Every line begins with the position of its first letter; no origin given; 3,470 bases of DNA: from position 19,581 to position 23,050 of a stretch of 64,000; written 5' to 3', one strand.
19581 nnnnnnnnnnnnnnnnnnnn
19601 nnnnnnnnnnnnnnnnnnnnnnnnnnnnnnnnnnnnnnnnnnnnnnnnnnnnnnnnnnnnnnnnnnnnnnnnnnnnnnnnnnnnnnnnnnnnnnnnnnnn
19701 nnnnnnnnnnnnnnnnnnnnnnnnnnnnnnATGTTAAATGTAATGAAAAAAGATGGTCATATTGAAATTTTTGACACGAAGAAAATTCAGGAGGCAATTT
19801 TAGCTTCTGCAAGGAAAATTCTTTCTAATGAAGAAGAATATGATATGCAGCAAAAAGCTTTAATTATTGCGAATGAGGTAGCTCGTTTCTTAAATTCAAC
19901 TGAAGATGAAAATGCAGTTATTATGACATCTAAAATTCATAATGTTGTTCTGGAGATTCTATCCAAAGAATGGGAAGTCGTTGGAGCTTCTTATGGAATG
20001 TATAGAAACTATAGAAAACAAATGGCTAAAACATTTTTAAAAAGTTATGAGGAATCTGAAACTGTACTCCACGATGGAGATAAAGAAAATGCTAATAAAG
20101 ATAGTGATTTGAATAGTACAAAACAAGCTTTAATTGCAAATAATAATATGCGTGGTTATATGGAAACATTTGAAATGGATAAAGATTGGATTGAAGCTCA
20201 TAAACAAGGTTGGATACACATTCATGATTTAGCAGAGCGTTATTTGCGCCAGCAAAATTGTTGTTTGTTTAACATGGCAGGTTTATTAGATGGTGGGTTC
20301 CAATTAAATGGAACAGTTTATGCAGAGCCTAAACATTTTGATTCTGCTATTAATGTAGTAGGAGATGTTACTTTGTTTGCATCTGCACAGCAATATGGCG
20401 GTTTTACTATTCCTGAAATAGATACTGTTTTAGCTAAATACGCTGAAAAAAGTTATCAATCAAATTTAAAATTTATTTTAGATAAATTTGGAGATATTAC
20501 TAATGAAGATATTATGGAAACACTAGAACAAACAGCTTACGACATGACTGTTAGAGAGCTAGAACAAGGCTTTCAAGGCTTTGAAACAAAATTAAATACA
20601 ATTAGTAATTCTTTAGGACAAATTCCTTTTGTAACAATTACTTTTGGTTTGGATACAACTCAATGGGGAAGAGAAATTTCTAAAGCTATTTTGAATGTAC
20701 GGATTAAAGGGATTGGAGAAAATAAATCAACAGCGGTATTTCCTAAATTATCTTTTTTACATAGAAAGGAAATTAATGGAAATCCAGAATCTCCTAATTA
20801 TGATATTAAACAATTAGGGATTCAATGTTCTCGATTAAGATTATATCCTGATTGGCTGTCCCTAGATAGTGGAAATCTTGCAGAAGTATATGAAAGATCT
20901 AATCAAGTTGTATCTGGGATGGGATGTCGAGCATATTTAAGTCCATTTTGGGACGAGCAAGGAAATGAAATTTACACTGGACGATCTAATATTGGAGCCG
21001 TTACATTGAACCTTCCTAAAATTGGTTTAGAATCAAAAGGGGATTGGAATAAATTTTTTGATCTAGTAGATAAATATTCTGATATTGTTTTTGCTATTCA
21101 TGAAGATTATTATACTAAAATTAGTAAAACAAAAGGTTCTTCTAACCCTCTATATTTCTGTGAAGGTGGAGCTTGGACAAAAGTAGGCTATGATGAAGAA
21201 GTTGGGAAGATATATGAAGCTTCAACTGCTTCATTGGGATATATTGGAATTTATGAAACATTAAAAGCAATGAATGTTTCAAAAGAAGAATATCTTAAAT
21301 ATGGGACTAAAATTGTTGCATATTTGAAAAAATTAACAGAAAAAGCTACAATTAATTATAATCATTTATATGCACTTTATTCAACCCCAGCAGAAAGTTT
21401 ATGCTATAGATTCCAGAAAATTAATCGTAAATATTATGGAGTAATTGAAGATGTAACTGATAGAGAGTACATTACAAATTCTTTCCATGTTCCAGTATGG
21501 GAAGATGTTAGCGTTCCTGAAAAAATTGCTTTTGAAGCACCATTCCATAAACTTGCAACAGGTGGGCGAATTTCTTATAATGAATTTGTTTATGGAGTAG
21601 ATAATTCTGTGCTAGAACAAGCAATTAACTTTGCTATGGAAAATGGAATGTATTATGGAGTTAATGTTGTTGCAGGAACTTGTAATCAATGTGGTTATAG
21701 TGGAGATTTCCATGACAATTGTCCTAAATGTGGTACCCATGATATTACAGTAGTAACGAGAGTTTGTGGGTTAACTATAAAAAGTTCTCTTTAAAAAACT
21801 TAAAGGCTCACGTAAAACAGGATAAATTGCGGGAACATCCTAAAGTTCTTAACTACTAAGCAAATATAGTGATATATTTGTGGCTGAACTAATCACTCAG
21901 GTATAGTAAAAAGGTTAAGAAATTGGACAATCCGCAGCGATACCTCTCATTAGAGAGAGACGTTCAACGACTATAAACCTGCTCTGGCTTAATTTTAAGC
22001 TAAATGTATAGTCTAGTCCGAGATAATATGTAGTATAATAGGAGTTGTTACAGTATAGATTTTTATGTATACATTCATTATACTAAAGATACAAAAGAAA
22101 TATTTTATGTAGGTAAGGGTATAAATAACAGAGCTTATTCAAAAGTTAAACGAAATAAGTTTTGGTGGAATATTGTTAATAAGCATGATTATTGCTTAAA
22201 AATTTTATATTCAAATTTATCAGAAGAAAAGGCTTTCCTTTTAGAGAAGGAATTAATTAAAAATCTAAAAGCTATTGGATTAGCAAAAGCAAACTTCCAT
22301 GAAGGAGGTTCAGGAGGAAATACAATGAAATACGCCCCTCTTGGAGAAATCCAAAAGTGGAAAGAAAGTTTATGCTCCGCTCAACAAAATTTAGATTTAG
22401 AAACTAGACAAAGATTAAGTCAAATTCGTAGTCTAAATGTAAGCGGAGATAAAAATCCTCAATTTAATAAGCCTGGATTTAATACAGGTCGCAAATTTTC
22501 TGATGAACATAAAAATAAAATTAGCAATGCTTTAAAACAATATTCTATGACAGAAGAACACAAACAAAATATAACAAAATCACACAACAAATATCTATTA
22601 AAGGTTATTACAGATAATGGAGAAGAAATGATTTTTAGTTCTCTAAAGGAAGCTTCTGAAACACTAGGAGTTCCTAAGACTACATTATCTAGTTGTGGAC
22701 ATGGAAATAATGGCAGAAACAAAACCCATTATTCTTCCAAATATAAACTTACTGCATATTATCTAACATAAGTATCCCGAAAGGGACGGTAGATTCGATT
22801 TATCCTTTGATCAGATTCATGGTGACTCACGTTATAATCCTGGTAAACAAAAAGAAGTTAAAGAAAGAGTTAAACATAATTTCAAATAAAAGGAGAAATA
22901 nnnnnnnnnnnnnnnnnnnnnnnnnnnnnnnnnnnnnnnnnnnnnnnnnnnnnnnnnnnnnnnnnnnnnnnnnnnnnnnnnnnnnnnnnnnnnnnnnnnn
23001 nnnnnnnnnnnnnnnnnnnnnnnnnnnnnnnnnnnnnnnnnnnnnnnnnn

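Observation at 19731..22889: nrdD is split by a group I intron carrying a GIY-YIG homing endonuclease; splicing regenerates the RVCGY glycyl-radical motif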

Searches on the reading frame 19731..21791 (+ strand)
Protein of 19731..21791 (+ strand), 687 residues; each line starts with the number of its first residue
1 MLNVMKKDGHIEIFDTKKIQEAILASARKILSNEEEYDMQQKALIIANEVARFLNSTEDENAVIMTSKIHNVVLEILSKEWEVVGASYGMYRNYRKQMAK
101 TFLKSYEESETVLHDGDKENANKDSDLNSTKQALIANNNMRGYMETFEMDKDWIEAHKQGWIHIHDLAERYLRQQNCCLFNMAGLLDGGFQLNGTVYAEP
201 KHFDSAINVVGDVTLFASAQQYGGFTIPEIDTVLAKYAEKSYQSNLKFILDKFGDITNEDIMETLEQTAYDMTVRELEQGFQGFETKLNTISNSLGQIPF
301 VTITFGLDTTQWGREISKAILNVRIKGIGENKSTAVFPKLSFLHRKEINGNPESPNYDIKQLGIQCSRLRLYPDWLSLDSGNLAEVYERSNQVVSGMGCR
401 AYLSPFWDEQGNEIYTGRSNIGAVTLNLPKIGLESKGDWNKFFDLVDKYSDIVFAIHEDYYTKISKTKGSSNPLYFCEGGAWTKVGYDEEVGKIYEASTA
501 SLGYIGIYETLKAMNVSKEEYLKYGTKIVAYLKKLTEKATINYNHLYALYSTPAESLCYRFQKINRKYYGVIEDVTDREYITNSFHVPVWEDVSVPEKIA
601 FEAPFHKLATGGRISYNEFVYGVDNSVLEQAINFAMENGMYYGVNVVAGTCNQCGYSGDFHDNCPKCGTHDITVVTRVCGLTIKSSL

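Call 11: search_protein_families(library=pfam, proteins=[window:19731-21791:+], max_evalue=0.01)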
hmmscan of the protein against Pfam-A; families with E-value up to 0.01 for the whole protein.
window:19731-21791:+ (687 aa): 3 families
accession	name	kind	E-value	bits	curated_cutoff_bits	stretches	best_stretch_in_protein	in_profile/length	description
PF13597.11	NRDD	-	3.8e-130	435.6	26.2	1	119-680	1-541/562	Anaerobic ribonucleoside-triphosphate reductase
PF03477.21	ATP-cone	-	3.2e-09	37.6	25.8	1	3-97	2-88/88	ATP cone domain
PF01228.26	Gly_radical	-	9.2e-05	23.4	22.2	1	592-680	4-100/106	Glycine radical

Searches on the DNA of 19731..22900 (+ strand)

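Call 5: search_dna_similar(query=window:19731-22900:+, collection=phages, mode=near, max_rows=25)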
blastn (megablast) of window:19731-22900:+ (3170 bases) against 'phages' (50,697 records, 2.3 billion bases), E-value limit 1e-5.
Records with a match: 5; places in all: 5; records where one place covers at least 80% of the query: 0.
Best place of each record, by identity: 95-99% 5.
By first word of the organism name: Enterococcus 5.
By host as written in the record: Enterococcus faecium 2; Enterococcus faecalis 2; Enterococcus faecium 374iF1 (22) 1.
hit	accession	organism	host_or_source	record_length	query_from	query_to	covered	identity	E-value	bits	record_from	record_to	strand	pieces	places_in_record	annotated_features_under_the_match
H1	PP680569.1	Enterococcus phage VRE9_3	Enterococcus faecium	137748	1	3170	67%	96.6%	0e+0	3543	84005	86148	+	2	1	anaerobic ribonucleoside reductase large subunit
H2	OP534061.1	Enterococcus phage H1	Enterococcus faecium 374iF1 (22)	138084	1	3170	67%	96.3%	0e+0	3514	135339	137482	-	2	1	ribonucleotide reductase of class III (anaerobic), large subunit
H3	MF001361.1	Enterococcus phage EF5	Enterococcus faecalis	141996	1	3170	67%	95.3%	0e+0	3396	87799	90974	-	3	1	ribonucleotide reductase of class III (anaerobic), large subunit | HNH homing endonuclease | anaerobic NTP reductase large subunit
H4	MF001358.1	Enterococcus phage EF1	Enterococcus faecalis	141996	1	3170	67%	95.4%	0e+0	3396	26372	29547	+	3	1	ribonucleotide reductase of class III (anaerobic), large subunit | HNH homing endonuclease | anaerobic NTP reductase large subunit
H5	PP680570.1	Enterococcus phage VRE9_4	Enterococcus faecium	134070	1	3169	67%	95.1%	0e+0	3364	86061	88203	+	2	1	anaerobic ribonucleoside reductase large subunit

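Call 7: get_annotated_region(hit=H1, flank=1500)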
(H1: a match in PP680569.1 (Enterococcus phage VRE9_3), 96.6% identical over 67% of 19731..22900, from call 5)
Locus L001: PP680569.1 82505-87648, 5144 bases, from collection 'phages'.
description: Enterococcus phage VRE9_3, complete genome.
organism: Enterococcus phage VRE9_3 (NCBI taxid 3141817)
taxonomy: Viruses; Duplodnaviria; Heunggongvirae; Uroviricota; Caudoviricetes
host: Enterococcus faecium; source: sewage; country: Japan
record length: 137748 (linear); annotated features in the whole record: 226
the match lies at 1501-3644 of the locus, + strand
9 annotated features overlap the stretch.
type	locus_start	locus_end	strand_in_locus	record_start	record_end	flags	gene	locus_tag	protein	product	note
CDS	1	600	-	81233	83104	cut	-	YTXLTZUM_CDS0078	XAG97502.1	hypothetical protein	/phase=0; /top_hit=MF001361_p111; /phrog=29713; /source=PHANOTATE_1.5.1; /score=-2.144353902234764e+20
CDS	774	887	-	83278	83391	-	-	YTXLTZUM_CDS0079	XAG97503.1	hypothetical protein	/phase=0; /top_hit=No_PHROG; /phrog=No_PHROG; /source=PHANOTATE_1.5.1; /score=-2.390389245360382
CDS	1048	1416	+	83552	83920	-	-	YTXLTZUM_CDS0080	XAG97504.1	hypothetical protein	/phase=0; /top_hit=MF001358_p107; /phrog=20625; /source=PHANOTATE_1.5.1; /score=-33559.126751682285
CDS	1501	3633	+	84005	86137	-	-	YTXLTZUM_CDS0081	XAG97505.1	anaerobic ribonucleoside reductase large subunit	/phase=0; /top_hit=MF001358_p43; /phrog=29160; /source=PHANOTATE_1.5.1; /score=-1.7199367497831102e+24; RNA and ...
CDS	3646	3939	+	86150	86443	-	-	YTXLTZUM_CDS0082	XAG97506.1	hypothetical protein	/phase=0; /top_hit=MF001358_p44; /phrog=31897; /source=PHANOTATE_1.5.1; /score=-1315.5456471700663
CDS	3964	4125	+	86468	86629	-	-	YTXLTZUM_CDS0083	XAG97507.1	hypothetical protein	/phase=0; /top_hit=MF001358_p45; /phrog=36674; /source=PHANOTATE_1.5.1; /score=-3.212354005397972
CDS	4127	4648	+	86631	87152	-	-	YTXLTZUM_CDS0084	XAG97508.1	anaerobic ribonucleotide reductase small subunit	/phase=0; /top_hit=NC_029009_p70; /phrog=626; /source=PHANOTATE_1.5.1; /score=-76474.3335673863; RNA and nucleotide ...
CDS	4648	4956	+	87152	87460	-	-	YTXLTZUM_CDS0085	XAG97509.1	hypothetical protein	/phase=0; /top_hit=p167551 VI_05449; /phrog=419; /source=PHANOTATE_1.5.1; /score=-84143.68674257926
CDS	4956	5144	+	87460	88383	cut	-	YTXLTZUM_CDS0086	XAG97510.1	ribonucleotide reductase large subunit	/phase=0; /top_hit=KY554769_p129; /phrog=6397; /source=PHANOTATE_1.5.1; /score=-27192979512.324444; RNA and nucleotide ...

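Call 8: get_annotated_region(hit=H3, flank=1500)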
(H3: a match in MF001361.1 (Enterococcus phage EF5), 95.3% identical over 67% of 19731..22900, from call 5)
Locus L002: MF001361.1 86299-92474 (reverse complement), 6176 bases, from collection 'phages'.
description: Enterococcus phage EF5, partial genome.
organism: Enterococcus phage EF5 (NCBI taxid 2025817)
taxonomy: Viruses; Duplodnaviria; Heunggongvirae; Uroviricota; Caudoviricetes
host: Enterococcus faecalis; source: -; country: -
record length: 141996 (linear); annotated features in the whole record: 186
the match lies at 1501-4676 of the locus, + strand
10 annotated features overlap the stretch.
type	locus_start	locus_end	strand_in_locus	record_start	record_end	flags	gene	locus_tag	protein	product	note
CDS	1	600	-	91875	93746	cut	-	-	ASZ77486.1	hypothetical protein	-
CDS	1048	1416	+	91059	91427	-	-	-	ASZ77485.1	hypothetical protein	-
CDS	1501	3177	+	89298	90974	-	-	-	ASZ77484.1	ribonucleotide reductase of class III (anaerobic), large subunit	-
CDS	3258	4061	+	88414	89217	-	-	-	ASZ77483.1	HNH homing endonuclease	HNH homing endonuclease # Phage intron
CDS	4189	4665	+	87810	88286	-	-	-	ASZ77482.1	anaerobic NTP reductase large subunit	-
CDS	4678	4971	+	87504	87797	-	-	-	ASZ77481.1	hypothetical protein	-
CDS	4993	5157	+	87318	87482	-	-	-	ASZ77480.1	hypothetical protein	-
CDS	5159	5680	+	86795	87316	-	-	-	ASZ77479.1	ribonucleotide reductase of class III (anaerobic), activating protein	-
CDS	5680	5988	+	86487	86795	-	-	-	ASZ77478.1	hypothetical protein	Phage protein (ACLAME 203)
CDS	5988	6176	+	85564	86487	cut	-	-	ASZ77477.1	thioredoxin reductase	-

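Call 56: search_rna_families(source=L002, start=3050, end=4300, threshold=evalue, max_evalue=0.1)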
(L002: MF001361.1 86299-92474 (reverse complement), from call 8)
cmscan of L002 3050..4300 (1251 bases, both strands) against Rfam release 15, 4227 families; matches with E-value up to 0.1: 0.
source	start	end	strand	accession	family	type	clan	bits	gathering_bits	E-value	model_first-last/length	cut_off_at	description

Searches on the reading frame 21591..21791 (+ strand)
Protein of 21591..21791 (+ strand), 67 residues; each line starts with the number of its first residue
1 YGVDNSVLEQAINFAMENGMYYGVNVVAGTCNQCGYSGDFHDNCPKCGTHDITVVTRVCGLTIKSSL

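Call 66: search_protein_families(library=pfam, proteins=[window:21591-21791:+], max_evalue=0.01)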
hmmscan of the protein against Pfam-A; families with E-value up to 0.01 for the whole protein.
seq(67 aa): 6 families
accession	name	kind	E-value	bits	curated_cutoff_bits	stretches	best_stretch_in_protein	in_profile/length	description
PF13597.11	NRDD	-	1.7e-10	40.6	26.2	1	6-60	485-541/562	Anaerobic ribonucleoside-triphosphate reductase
PF01155.25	HypA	-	0.0018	18.7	28.9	1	27-56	69-101/112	Hydrogenase/urease nickel incorporation, metallochaperone, hypA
PF12773.13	DZR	-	0.0019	18.8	27.3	1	29-60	13-42/45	Double zinc ribbon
PF09334.17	tRNA-synt_1g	-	0.0033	16.7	20.1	1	11-50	119-158/391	tRNA synthetases class I (M)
PF24844.1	PolC_DP2_central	-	0.0036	16.7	24.3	1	7-59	317-366/372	DNA polymerase II large subunit DP2, central domain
PF06869.18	DUF1258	-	0.0069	16.4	33.1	1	29-62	17-49/253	Protein of unknown function (DUF1258)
